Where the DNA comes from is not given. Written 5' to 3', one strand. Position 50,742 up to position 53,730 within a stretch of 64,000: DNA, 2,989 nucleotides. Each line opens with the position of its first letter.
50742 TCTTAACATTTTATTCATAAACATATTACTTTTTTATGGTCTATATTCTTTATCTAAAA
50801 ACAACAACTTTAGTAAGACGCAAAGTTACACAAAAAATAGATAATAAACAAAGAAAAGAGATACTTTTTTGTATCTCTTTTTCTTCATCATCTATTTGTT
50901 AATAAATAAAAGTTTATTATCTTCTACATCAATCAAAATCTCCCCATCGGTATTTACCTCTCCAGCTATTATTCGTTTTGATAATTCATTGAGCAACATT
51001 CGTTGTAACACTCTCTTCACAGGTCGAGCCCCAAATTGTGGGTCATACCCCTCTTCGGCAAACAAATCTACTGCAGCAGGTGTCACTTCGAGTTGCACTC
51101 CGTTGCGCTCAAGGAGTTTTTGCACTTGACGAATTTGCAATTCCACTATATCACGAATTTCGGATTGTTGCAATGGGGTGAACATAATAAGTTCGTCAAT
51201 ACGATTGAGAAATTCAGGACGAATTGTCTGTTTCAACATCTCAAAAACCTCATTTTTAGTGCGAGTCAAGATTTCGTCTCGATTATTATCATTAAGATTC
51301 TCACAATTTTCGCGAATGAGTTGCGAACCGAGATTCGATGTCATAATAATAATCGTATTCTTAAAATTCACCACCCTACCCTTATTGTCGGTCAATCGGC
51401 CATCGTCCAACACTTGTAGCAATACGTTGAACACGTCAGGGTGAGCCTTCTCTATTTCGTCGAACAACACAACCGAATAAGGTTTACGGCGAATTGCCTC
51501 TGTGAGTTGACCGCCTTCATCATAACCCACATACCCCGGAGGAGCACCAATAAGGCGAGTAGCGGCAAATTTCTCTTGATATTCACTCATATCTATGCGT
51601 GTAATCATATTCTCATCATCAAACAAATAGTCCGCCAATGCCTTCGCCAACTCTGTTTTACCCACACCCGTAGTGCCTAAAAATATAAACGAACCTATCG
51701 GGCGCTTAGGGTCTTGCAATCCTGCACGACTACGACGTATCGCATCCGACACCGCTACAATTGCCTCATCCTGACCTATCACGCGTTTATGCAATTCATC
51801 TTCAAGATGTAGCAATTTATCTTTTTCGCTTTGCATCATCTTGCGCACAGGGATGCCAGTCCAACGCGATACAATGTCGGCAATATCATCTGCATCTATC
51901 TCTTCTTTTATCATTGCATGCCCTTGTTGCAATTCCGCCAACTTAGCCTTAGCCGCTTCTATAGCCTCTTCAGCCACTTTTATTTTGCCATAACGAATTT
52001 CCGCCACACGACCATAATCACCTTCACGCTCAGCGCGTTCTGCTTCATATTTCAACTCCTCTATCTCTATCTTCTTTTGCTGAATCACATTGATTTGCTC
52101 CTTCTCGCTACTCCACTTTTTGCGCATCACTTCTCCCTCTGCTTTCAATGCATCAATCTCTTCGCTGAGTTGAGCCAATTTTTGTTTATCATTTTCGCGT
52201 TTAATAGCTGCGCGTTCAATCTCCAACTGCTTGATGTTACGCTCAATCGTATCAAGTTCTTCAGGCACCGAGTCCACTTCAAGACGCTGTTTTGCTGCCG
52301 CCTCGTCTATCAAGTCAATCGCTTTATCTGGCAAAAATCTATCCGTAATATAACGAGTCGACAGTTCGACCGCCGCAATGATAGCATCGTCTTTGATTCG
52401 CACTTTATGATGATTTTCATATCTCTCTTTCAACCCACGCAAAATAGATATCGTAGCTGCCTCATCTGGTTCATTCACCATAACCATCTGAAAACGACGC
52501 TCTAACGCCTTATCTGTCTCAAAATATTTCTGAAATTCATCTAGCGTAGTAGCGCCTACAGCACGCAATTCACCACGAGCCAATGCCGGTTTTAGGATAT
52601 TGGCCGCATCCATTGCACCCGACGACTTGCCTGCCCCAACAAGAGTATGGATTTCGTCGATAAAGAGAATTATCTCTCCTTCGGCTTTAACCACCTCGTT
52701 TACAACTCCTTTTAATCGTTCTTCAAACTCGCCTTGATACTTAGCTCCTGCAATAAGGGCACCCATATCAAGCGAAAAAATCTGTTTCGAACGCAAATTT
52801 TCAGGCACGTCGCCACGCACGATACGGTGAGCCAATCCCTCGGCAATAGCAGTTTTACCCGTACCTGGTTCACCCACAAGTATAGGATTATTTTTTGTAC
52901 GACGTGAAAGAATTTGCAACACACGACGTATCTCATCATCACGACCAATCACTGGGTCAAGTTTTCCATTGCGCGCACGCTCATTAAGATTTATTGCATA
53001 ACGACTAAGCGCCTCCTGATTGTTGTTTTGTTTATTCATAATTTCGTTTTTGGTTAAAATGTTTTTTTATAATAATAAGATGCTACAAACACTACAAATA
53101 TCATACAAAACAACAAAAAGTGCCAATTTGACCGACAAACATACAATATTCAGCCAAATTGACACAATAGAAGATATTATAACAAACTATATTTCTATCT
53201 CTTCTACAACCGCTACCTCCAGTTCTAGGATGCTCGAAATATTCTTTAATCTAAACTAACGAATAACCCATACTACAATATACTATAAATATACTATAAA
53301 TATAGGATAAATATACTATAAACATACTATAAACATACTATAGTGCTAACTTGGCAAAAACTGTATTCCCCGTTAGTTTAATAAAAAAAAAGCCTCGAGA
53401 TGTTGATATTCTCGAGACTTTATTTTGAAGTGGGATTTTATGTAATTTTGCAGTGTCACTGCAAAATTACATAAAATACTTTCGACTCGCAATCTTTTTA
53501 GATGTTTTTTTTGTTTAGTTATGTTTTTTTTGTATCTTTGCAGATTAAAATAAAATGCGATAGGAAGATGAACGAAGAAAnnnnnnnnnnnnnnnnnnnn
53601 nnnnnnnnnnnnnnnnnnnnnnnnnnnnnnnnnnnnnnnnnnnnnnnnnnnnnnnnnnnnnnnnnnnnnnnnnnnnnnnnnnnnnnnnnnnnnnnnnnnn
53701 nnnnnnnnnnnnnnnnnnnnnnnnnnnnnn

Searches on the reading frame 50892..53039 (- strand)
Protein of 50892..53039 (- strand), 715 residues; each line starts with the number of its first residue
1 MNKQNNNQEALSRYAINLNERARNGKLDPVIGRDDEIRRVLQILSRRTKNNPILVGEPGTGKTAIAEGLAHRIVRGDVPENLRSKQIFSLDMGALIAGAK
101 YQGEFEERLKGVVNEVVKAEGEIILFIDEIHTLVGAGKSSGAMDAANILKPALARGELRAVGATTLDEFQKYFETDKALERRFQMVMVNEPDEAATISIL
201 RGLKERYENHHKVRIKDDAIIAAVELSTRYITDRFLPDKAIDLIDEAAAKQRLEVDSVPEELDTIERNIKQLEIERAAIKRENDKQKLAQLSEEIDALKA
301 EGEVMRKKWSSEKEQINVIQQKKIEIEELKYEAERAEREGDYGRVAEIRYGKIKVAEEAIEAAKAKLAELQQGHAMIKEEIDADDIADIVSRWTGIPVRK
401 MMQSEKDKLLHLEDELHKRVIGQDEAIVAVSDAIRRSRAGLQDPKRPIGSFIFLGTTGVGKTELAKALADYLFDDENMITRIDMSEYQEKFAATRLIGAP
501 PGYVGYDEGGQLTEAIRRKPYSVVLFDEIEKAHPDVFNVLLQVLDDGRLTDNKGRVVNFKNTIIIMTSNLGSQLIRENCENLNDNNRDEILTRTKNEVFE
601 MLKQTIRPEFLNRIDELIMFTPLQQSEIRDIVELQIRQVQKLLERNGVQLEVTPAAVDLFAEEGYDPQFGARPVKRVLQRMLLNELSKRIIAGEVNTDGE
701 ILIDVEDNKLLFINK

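Call 21: find_related_loci(query=window:50892-53039:-, collection=genome_contigs, flank=3000)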
Query window:50892-53039:- (715 aa) in genome_contigs; peptide patterns used: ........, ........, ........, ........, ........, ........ (x = any residue, [..] = any of these).
600 stretches matched a pattern (row limit reached: there are more); 599 encode a relative of the query (tblastn E <= 1e-3); the best 80 are kept; 80 distinct loci.
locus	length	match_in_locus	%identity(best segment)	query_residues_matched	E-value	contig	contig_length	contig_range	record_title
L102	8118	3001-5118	83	9-714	0e+0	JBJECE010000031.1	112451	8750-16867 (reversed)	MAG: Paludibacteraceae bacterium isolate LOHA06_bin.021 NODE_62_length_112451_cov_37.841987, whole genome shotgun sequen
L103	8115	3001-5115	81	10-714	0e+0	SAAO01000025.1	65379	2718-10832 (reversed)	MAG: Bacteroidia bacterium isolate INTA.CYC.039 contig-100_264, whole genome shotgun sequence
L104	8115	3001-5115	80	10-714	0e+0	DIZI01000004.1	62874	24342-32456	MAG TPA_asm: Paludibacter sp. UBA6032 UBA6032_contig_506, whole genome shotgun sequence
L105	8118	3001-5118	80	9-714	0e+0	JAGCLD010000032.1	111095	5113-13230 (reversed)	MAG: Paludibacteraceae bacterium isolate RGIG9891 Yak_Rectum-4__c550813, whole genome shotgun sequence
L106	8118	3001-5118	78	9-714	0e+0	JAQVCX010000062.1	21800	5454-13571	MAG: Parabacteroides sp. isolate STD2_99 NODE_8684_length_21800_cov_3.424814_Sandtown_D2, whole genome shotgun sequence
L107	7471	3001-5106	78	7-714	0e+0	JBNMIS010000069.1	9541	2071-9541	MAG: Bacteroidales bacterium isolate CM_BacRF1220.90 k141_165489_length_9541_cov_63.7206, whole genome shotgun sequence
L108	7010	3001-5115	78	10-714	0e+0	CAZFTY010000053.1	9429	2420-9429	MAG TPA_asm: uncultured Microbacter sp. isolate binchicken_co20_370 genome assembly, contig: NODE_13147_length_9429_cov_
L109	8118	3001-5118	76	9-714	0e+0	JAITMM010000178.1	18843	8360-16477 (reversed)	MAG: Tannerella sp. isolate Pmx449_bin15 k119_1500706, whole genome shotgun sequence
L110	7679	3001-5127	76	6-714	0e+0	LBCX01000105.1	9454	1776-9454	Bacteroidales bacterium Barb4 Barb4_contig_117, whole genome shotgun sequence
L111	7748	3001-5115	77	5-714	0e+0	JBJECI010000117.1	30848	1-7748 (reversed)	MAG: Paludibacteraceae bacterium isolate LOHA15_bin.007 NODE_671_length_30848_cov_9.745559, whole genome shotgun sequenc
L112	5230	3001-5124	76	9-714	0e+0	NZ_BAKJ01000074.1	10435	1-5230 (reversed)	Bacteroides rodentium JCM 16496, whole genome shotgun sequence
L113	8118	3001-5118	76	9-714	0e+0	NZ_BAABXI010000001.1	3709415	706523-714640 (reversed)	Bacteroides sp. f07 sequence01, whole genome shotgun sequence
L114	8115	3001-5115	75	10-714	0e+0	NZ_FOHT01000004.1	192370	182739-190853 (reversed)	Draconibacterium orientale strain DSM 25947, whole genome shotgun sequence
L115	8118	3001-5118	76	9-714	0e+0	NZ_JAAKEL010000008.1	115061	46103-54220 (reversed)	Dysgonomonas sp. ZJ279 Scaffold8_1, whole genome shotgun sequence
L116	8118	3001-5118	75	9-714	0e+0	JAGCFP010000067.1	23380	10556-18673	MAG: Bacteroidaceae bacterium isolate RGIG9747 Yak_Omasum-4__c759780, whole genome shotgun sequence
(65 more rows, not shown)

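Call 35: search_protein_families(library=pfam, proteins=[window:50892-53039:-], max_evalue=0.00001)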
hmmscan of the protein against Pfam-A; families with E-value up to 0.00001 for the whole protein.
window:50892-53039:- (715 aa): 15 families
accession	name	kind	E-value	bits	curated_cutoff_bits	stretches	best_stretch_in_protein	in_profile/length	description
PF07724.20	AAA_2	-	7.4e-70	234.7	27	1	446-616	1-165/166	AAA domain (Cdc48 subfamily)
PF17871.7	AAA_lid_9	-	9.1e-36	122.4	22.8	1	193-293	2-102/104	AAA lid domain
PF00004.35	AAA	-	3e-25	89.6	21.2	2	53-186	2-126/131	ATPase family associated with various cellular activities (AAA)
PF10431.15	ClpB_D2-small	-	1.2e-24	86.5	21.9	1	623-701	1-79/81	C-terminal, D2-small domain, of ClpB protein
PF07728.20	AAA_5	-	2.3e-19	70.2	22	1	451-572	2-125/139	AAA domain (dynein-related subfamily)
PF13191.12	AAA_16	-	5.9e-12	46.8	32.6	1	30-76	2-51/167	AAA ATPase domain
PF00158.32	Sigma54_activat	-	3.2e-10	40.4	20.2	0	450-551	24-124/168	Sigma-54 interaction domain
PF13401.12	AAA_22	-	1.3e-08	35.7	27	0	48-139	4-97/130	AAA domain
PF20720.3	nSTAND3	-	4.2e-08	33.5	27.2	0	38-75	8-43/155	Novel STAND NTPase 3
PF13173.12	AAA_14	-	2.6e-07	31.1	27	0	452-547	6-88/129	AAA domain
PF01078.27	Mg_chelatase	-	2.7e-06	27.4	20.3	0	36-91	10-64/207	Magnesium chelatase, subunit ChlI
PF06414.18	Zeta_toxin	-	2.9e-06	27.3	22.3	0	442-491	11-58/199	Zeta toxin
PF01695.23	IstB_IS21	-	4.3e-06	26.8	24.1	0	47-114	90-153/238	IstB-like ATP binding protein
PF23569.1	NBD_SMAX1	-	8e-06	26.1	27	0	34-131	16-116/212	SMAX1 nucleotide binding domain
PF05621.17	TniB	-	9e-06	25.7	22.4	0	41-188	27-184/189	Bacterial TniB protein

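Call 51: find_encoding_contigs(protein=window:50892-53039:-, flank=3000, max_places=6)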
Protein window:50892-53039:- (715 aa): no gene with exactly this product is on record in the collection.

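Call 53: find_homologous_proteins(query=window:50892-53039:-, max_evalue=1e-200)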
Query window:50892-53039:- (715 aa): 8000 proteins with E <= 1e-200 among 8000 candidates; the best 120 are listed.
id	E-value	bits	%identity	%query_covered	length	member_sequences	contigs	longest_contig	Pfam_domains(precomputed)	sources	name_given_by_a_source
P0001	0.0e+0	1471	95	100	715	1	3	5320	PF00004.36,PF13401.13,PF23569.2,PF17871.8,PF13238.13,PF07728.21,PF13191.13,PF06414.19,PF01695.24,PF00158.33,PF07724.21,PF13521.13,PF05621.18,PF01078.28,PF10431.16,PF20720.4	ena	-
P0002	0.0e+0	1471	95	100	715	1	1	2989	PF00004.36,PF13401.13,PF23569.2,PF17871.8,PF13238.13,PF07728.21,PF13191.13,PF06414.19,PF01695.24,PF00158.33,PF07724.21,PF05621.18,PF01078.28,PF10431.16,PF20720.4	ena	-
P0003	0.0e+0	1471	95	100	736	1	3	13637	PF00004.36,PF13401.13,PF23569.2,PF17871.8,PF13238.13,PF07728.21,PF13191.13,PF06414.19,PF01695.24,PF00158.33,PF07724.21,PF05621.18,PF01078.28,PF10431.16,PF20720.4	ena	-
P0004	0.0e+0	1470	95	100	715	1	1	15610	PF00004.36,PF13401.13,PF23569.2,PF17871.8,PF07728.21,PF13191.13,PF06414.19,PF01695.24,PF00158.33,PF07724.21,PF13521.13,PF05621.18,PF01078.28,PF10431.16,PF20720.4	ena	-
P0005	0.0e+0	1470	95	100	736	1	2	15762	PF00004.36,PF13401.13,PF23569.2,PF17871.8,PF13238.13,PF07728.21,PF13191.13,PF06414.19,PF01695.24,PF00158.33,PF07724.21,PF05621.18,PF01078.28,PF10431.16,PF20720.4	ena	-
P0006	0.0e+0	1469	95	100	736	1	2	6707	PF00004.36,PF13401.13,PF23569.2,PF17871.8,PF13238.13,PF07728.21,PF13191.13,PF06414.19,PF01695.24,PF00158.33,PF07724.21,PF05621.18,PF01078.28,PF10431.16,PF20720.4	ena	-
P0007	0.0e+0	1469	95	100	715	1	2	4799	PF00004.36,PF13401.13,PF23569.2,PF17871.8,PF13238.13,PF07728.21,PF13191.13,PF06414.19,PF01695.24,PF00158.33,PF07724.21,PF05621.18,PF01078.28,PF10431.16,PF20720.4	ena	-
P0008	0.0e+0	1469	95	100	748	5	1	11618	PF00004.36,PF13401.13,PF23569.2,PF17871.8,PF07728.21,PF13191.13,PF06414.19,PF01695.24,PF00158.33,PF07724.21,PF05621.18,PF01078.28,PF10431.16,PF20720.4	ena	-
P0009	0.0e+0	1469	95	100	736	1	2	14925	PF00004.36,PF13401.13,PF23569.2,PF17871.8,PF13238.13,PF07728.21,PF13191.13,PF06414.19,PF01695.24,PF00158.33,PF07724.21,PF05621.18,PF01078.28,PF10431.16,PF20720.4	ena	-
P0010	0.0e+0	1469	95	100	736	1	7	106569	PF00004.36,PF13401.13,PF23569.2,PF17871.8,PF13238.13,PF07728.21,PF13191.13,PF06414.19,PF01695.24,PF00158.33,PF07724.21,PF05621.18,PF01078.28,PF10431.16,PF20720.4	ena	-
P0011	0.0e+0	1468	95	100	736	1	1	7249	PF00004.36,PF13401.13,PF23569.2,PF17871.8,PF13238.13,PF07728.21,PF13191.13,PF06414.19,PF01695.24,PF00158.33,PF07724.21,PF05621.18,PF01078.28,PF10431.16,PF20720.4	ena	-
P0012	0.0e+0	1468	95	100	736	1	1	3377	PF00004.36,PF13401.13,PF23569.2,PF17871.8,PF13238.13,PF07728.21,PF13191.13,PF06414.19,PF01695.24,PF00158.33,PF07724.21,PF05621.18,PF01078.28,PF10431.16,PF20720.4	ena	-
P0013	0.0e+0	1468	95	100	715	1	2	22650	PF00004.36,PF13401.13,PF23569.2,PF17871.8,PF13238.13,PF07728.21,PF13191.13,PF06414.19,PF01695.24,PF00158.33,PF07724.21,PF05621.18,PF01078.28,PF10431.16,PF20720.4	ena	-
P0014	0.0e+0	1467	95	100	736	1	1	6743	PF00004.36,PF13401.13,PF23569.2,PF17871.8,PF13238.13,PF07728.21,PF13191.13,PF06414.19,PF01695.24,PF00158.33,PF07724.21,PF05621.18,PF01078.28,PF10431.16,PF20720.4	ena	-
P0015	0.0e+0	1467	95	100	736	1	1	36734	PF00004.36,PF13401.13,PF23569.2,PF17871.8,PF13238.13,PF07728.21,PF13191.13,PF06414.19,PF01695.24,PF00158.33,PF07724.21,PF05621.18,PF01078.28,PF10431.16,PF20720.4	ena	-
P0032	0.0e+0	1454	99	96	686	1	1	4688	PF00004.36,PF13401.13,PF23569.2,PF17871.8,PF07728.21,PF13191.13,PF06414.19,PF01695.24,PF00158.33,PF07724.21,PF12775.14,PF13521.13,PF05621.18,PF01078.28,PF10431.16,PF20720.4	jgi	jgi:ATP-dependent Clp protease ATP-binding subunit ClpB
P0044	0.0e+0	1446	94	98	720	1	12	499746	PF00004.36,PF13401.13,PF23569.2,PF17871.8,PF13238.13,PF07728.21,PF13191.13,PF06414.19,PF01695.24,PF00158.33,PF07724.21,PF05729.19,PF13521.13,PF05621.18,PF01078.28,PF10431.16,PF20720.4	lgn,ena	-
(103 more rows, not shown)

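Call 55: find_encoding_contigs(protein=P0044, flank=10000, max_places=3)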
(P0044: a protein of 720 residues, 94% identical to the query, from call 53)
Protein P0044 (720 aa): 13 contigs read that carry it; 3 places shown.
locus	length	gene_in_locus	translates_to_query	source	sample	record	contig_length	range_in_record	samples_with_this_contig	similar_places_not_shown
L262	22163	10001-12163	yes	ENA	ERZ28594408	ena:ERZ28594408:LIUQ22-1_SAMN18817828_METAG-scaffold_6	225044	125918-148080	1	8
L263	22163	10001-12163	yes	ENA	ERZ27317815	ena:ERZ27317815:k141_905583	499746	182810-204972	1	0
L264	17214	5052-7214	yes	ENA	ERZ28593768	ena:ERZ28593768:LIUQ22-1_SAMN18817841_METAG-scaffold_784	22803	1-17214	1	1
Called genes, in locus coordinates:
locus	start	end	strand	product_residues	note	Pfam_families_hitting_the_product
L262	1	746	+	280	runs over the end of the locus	PF07719:TPR_2 (weak), PF13414:TPR_11 (weak), PF08239:SH3_3 (weak)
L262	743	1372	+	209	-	PF14378:PAP2_3 (weak), PF01569:PAP2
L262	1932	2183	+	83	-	-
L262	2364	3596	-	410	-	PF00149:Metallophos, PF12850:Metallophos_2 (faint)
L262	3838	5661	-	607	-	PF14717:DUF4465, PF18962:Por_Secre_tail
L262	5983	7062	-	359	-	PF16819:DUF5074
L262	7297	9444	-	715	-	-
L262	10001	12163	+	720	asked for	PF13191:AAA_16 (weak), PF23569:NBD_SMAX1 (weak), PF00004:AAA, PF17871:AAA_lid_9, PF00004:AAA, PF07724:AAA_2, PF07728:AAA_5, PF10431:ClpB_D2-small, +10 more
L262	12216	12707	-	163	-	PF13404:HTH_AsnC-type, PF13412:HTH_24, PF01037:AsnC_trans_reg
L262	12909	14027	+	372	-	PF01073:3Beta_HSD, PF01370:Epimerase, PF02719:Polysacc_synt_2 (weak), PF16363:GDP_Man_Dehyd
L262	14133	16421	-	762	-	PF02706:Wzz, PF13807:GNVR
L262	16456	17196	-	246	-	PF02563:Poly_export, PF10531:SLBB, PF22461:SLBB_2 (weak)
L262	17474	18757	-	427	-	PF01841:Transglut_core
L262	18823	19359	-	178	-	PF13353:Fer4_12, PF04055:Radical_SAM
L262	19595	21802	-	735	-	PF03477:ATP-cone, PF13597:NRDD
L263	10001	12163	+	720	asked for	PF13191:AAA_16 (weak), PF23569:NBD_SMAX1 (weak), PF00004:AAA, PF17871:AAA_lid_9, PF00004:AAA, PF07724:AAA_2, PF07728:AAA_5, PF10431:ClpB_D2-small, +10 more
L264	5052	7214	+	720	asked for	PF13191:AAA_16 (weak), PF23569:NBD_SMAX1 (weak), PF00004:AAA, PF17871:AAA_lid_9, PF00004:AAA, PF07724:AAA_2, PF07728:AAA_5, PF10431:ClpB_D2-small, +10 more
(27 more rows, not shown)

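Call 56: find_encoding_contigs(protein=P0010, flank=10000, max_places=2)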
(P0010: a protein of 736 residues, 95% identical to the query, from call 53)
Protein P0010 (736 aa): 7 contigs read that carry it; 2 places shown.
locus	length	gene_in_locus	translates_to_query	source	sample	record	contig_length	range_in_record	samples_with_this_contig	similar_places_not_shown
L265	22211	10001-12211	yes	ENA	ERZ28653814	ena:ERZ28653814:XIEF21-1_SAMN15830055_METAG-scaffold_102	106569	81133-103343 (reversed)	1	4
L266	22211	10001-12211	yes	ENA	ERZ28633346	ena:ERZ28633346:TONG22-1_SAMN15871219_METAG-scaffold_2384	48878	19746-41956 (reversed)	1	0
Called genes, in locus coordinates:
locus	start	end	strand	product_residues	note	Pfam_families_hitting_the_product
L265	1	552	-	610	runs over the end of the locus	PF14717:DUF4465, PF18962:Por_Secre_tail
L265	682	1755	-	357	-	PF16819:DUF5074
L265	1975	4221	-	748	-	PF07715:Plug, PF14905:OMP_b-brl_3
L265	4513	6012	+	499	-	PF13149:Mfa_like_1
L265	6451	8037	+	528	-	PF13149:Mfa_like_1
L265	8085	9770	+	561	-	PF13149:Mfa_like_1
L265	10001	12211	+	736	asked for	PF13191:AAA_16 (weak), PF23569:NBD_SMAX1 (weak), PF00004:AAA, PF17871:AAA_lid_9, PF00004:AAA, PF07724:AAA_2, PF07728:AAA_5, PF10431:ClpB_D2-small, +8 more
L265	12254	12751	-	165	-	PF13404:HTH_AsnC-type, PF13412:HTH_24, PF13291:ACT_4 (faint), PF01037:AsnC_trans_reg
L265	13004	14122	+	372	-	PF01073:3Beta_HSD, PF01370:Epimerase, PF02719:Polysacc_synt_2 (weak), PF16363:GDP_Man_Dehyd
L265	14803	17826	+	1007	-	PF13620:CarboxypepD_reg, PF13715:CarbopepD_reg_2, PF07715:Plug, PF00593:TonB_dep_Rec_b-barrel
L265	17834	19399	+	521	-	PF14322:SusD-like_3, PF07980:SusD_RagB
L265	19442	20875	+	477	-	PF16411:SusF_SusE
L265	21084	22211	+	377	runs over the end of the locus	PF04055:Radical_SAM, PF06969:HemN_C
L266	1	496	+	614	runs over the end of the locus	PF13584:BatD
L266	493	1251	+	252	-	PF07719:TPR_2 (weak), PF13414:TPR_11 (weak), PF08239:SH3_3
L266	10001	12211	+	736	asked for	PF13191:AAA_16 (weak), PF23569:NBD_SMAX1 (weak), PF00004:AAA, PF17871:AAA_lid_9, PF00004:AAA, PF07724:AAA_2, PF07728:AAA_5, PF10431:ClpB_D2-small, +8 more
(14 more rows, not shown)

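Call 58: find_encoding_contigs(protein=P0032, flank=3000, max_places=3)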
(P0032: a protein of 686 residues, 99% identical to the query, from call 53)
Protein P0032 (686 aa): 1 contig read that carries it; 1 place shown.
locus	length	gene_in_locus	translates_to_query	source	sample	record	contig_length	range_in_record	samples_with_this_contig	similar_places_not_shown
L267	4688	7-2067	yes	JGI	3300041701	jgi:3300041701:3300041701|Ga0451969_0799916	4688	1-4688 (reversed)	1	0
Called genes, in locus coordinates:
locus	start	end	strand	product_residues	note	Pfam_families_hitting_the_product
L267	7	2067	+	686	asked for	PF13191:AAA_16 (weak), PF23569:NBD_SMAX1 (weak), PF00004:AAA, PF17871:AAA_lid_9, PF00004:AAA, PF07724:AAA_2, PF07728:AAA_5, PF10431:ClpB_D2-small, +9 more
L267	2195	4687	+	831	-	?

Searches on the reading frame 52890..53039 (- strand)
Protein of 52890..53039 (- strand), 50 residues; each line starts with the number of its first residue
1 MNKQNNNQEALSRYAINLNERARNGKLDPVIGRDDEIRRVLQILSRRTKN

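Call 50: find_related_loci(query=window:52890-53039:-, collection=genome_contigs, flank=2500)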
Query window:52890-53039:- (50 aa) in genome_contigs; peptide patterns used: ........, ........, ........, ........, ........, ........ (x = any residue, [..] = any of these).
600 stretches matched a pattern (row limit reached: there are more); 594 encode a relative of the query (tblastn E <= 1e-3); the best 80 are kept; 80 distinct loci.
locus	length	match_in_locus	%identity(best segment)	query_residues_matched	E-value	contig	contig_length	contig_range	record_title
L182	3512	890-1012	98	10-50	7e-23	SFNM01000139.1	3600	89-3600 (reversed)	MAG: Bacteroidales bacterium isolate W2P45.044 Contig12864, whole genome shotgun sequence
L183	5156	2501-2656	77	1-50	8e-22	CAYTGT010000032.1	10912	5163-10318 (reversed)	MAG TPA_asm: uncultured Alistipes sp. isolate SRP315200_co2_411 genome assembly, contig: NODE_8311_length_10912_cov_7.27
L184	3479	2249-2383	84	6-50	8e-22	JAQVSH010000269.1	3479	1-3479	MAG: Bacteroidales bacterium isolate STF1_27 NODE_123819_length_3479_cov_1.985084_Sandtown_F1, whole genome shotgun sequ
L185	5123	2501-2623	93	10-50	1e-21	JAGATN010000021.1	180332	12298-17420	MAG: Muribaculaceae bacterium isolate RGIG8760 Water_deer_Colon.Co__c812573, whole genome shotgun sequence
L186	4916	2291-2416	88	9-50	2e-21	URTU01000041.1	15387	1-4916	uncultured Alistipes sp. isolate UMGS1342 genome assembly, contig: NODE_2005_length_15387_cov_4.702648, whole genome sho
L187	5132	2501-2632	84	7-50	4e-21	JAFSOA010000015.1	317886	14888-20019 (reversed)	MAG: Bacteroidales bacterium isolate RGIG3317 Goat_Reticulum-5__c668, whole genome shotgun sequence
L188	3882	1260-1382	88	10-50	5e-21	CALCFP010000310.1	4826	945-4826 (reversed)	MAG TPA_asm: uncultured Bacteroidetes bacterium isolate SRR6425797_bin.19_CONCOCT_v1.1_MAG genome assembly, contig: ERZ1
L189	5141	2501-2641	72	4-50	6e-21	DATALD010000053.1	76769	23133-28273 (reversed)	MAG TPA_asm: Bacteroidales bacterium isolate SMAG_U6955 k141_626193, whole genome shotgun sequence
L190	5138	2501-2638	78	5-50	5e-21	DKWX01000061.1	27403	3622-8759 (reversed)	MAG TPA_asm: Porphyromonadaceae bacterium UBA7141 UBA7141_contig_1022, whole genome shotgun sequence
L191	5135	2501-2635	80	6-50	6e-21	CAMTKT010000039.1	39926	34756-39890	MAG TPA_asm: uncultured Bacteroides sp. isolate SRR12464007_bin.12_metawrap_v1.3_MAG genome assembly, contig: NODE.275_l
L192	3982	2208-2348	79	4-50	1e-20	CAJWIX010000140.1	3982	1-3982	MAG TPA_asm: uncultured Flavobacteriales bacterium isolate ERR599029_bin.11_MetaBAT_v2.12.1_MAG genome assembly, contig:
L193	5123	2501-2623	85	10-50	1e-20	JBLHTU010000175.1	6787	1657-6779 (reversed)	MAG: Cyclobacteriaceae bacterium isolate 3300047667_156 Ga0491197_0021441, whole genome shotgun sequence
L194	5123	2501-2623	88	10-50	3e-20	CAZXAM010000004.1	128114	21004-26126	MAG TPA_asm: uncultured Rikenellaceae bacterium isolate SRP192927_co7_131 genome assembly, contig: NODE_134_length_12811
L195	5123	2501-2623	85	10-50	2e-20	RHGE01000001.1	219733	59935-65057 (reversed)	Marinilabiliaceae bacterium JC017 scaffold_0, whole genome shotgun sequence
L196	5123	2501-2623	85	10-50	4e-20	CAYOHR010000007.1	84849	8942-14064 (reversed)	MAG TPA_asm: uncultured Flavobacteriales bacterium isolate binchicken_co179_377 genome assembly, contig: NODE_1095_lengt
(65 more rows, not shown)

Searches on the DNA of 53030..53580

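Call 66: search_rna_families(source=window, start=53030, end=53580, threshold=evalue, max_evalue=1)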
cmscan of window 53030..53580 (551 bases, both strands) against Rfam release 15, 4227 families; matches with E-value up to 1: 12.
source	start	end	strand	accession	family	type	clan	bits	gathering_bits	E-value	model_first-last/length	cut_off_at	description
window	53383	53497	-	RF01859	Phe_leader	Cis-reg; leader;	-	31.7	55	0.0021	1-125/125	no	Phenylalanine leader peptide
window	53429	53480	+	RF03174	mir-4803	Gene; miRNA;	-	28.7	90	0.0024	1-74/74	no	mir-4803 microRNA precursor family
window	53383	53510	-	RF00514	His_leader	Cis-reg; leader;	-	25.1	49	0.062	1-126/126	no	Histidine operon leader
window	53429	53486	+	RF00650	mir-153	Gene; miRNA;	-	23.4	54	0.064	1-73/73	no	mir-153 microRNA precursor family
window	53436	53476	-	RF04228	MIR6140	Gene; miRNA;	-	22.3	140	0.11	1-165/165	no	MIR6140 microRNA precursor family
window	53432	53481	-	RF04172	MIR8675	Gene; miRNA;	-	22.1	90.8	0.11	1-95/95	no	MIR8675 microRNA precursor family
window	53426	53483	-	RF00650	mir-153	Gene; miRNA;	-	21.6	54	0.18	1-73/73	no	mir-153 microRNA precursor family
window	53456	53512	-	RF02443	SpR08_sRNA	Gene; sRNA;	-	21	80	0.44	1-73/73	no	Streptococcus sRNA SpR08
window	53440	53474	+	RF03217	mir-3167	Gene; miRNA;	-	19.8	86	0.73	1-59/59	no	mir-3167 microRNA precursor family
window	53357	53489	-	RF00433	Hsp90_CRE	Cis-reg; thermoregulator;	-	19.1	50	0.61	1-152/152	no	Hsp90 cis-regulatory element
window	53436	53476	+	RF04128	MIR8562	Gene; miRNA;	-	17.8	211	0.74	1-242/242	no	MIR8562 microRNA precursor family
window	53436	53476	-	RF04128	MIR8562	Gene; miRNA;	-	17.8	211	0.74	1-242/242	no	MIR8562 microRNA precursor family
